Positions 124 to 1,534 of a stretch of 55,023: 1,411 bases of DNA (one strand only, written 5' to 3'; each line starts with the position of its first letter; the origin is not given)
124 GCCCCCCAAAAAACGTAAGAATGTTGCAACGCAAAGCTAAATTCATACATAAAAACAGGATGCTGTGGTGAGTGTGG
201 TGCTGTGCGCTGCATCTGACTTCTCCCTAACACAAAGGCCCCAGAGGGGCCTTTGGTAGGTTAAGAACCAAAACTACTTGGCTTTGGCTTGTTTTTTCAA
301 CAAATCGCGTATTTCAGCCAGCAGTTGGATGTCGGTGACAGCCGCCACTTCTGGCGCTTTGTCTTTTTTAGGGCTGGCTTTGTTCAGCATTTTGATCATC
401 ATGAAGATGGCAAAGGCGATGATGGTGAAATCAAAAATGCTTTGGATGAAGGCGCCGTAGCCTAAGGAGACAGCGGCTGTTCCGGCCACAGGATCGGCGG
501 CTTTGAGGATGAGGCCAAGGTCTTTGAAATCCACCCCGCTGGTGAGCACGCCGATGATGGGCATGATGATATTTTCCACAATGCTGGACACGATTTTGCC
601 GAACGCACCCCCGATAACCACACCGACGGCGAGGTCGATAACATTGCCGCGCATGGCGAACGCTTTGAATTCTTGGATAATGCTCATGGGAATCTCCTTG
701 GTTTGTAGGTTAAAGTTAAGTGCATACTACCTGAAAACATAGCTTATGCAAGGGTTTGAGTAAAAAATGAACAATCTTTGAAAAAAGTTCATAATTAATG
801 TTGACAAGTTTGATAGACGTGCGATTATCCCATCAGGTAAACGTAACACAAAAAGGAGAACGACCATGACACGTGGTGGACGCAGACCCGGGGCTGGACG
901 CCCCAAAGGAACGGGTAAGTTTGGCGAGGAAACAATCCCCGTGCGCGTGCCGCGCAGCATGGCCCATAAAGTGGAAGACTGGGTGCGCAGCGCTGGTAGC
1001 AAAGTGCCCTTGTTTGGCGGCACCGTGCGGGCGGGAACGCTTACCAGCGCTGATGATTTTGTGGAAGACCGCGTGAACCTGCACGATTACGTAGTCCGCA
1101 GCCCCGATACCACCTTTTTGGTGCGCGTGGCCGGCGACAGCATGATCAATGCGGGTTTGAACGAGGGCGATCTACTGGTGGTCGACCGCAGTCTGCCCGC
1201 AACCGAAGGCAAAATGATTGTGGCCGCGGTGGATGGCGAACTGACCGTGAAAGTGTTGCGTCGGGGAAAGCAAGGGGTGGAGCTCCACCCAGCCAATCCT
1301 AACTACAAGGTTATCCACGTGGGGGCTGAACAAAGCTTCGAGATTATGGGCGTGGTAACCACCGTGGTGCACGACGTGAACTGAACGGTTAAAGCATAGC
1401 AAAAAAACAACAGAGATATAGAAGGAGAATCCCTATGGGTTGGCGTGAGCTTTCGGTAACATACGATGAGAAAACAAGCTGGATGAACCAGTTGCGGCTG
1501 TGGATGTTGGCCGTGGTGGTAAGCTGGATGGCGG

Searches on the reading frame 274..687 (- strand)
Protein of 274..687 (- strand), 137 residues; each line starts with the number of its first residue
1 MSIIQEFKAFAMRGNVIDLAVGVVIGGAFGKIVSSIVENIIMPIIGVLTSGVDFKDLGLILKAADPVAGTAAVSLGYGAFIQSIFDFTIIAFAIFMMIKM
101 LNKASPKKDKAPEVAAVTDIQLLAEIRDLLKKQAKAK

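Call 86: search_protein_families(library=ncbifam, proteins=[window:274-687:-], max_evalue=0.01)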
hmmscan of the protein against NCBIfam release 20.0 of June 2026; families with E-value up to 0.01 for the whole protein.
window:274-687:- (137 aa): 8 families
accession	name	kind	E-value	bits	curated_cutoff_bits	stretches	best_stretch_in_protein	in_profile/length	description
NF001843.0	PRK00567.1-4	equivalog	9e-54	181.2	142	1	1-134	1-134/135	large-conductance mechanosensitive channel protein MscL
NF001841.0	PRK00567.1-1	equivalog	6e-49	165.8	225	1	1-135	1-135/137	large-conductance mechanosensitive channel protein MscL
NF010557.0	PRK13952.1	equivalog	1.6e-44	151.5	159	1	1-133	1-141/142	large conductance mechanosensitive channel protein MscL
NF010558.0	PRK13953.1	equivalog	6.7e-44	149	197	1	3-134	4-127/128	large conductance mechanosensitive channel protein MscL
TIGR00220.1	mscL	equivalog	1.1e-43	148.4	71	1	3-133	1-127/127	large conductance mechanosensitive channel protein MscL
NF010560.0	PRK13955.1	equivalog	1.5e-43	147.9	180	1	5-136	3-128/132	large conductance mechanosensitive channel protein MscL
NF010559.0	PRK13954.1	equivalog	1.6e-34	119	176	1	4-133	2-119/120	large conductance mechanosensitive channel protein MscL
NF001842.0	PRK00567.1-3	equivalog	9.5e-32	110.1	146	1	4-135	2-128/147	large-conductance mechanosensitive channel protein MscL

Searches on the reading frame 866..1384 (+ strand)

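Call 61: search_protein_families(library=pfam, proteins=[window:866-1384:+], max_evalue=0.001)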
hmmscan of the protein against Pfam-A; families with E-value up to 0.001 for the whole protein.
window:866-1384:+ (172 aa): 1 family
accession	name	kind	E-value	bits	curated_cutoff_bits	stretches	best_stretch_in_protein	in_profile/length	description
PF00717.28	Peptidase_S24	-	1.5e-29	102.4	23.3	1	48-164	1-115/116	Peptidase S24-like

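Call 86: search_protein_families(library=ncbifam, proteins=[window:866-1384:+], max_evalue=0.01)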
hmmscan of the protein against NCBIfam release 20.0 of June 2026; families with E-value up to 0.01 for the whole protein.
window:866-1384:+ (172 aa): 3 families
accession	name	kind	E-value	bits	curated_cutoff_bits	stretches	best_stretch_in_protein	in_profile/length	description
NF007621.2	PRK10276.1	subfamily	4.8e-38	129.7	110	1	56-169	2-115/115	translesion error-prone DNA polymerase V autoproteolytic subunit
TIGR00498.1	lexA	equivalog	1.8e-27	96.3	110.95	1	41-170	74-201/203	transcriptional repressor LexA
NF051876.1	transXXX_HumD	equivalog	2.5e-15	56.6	120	1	61-171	6-118/129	HumD family translesion DNA polymerase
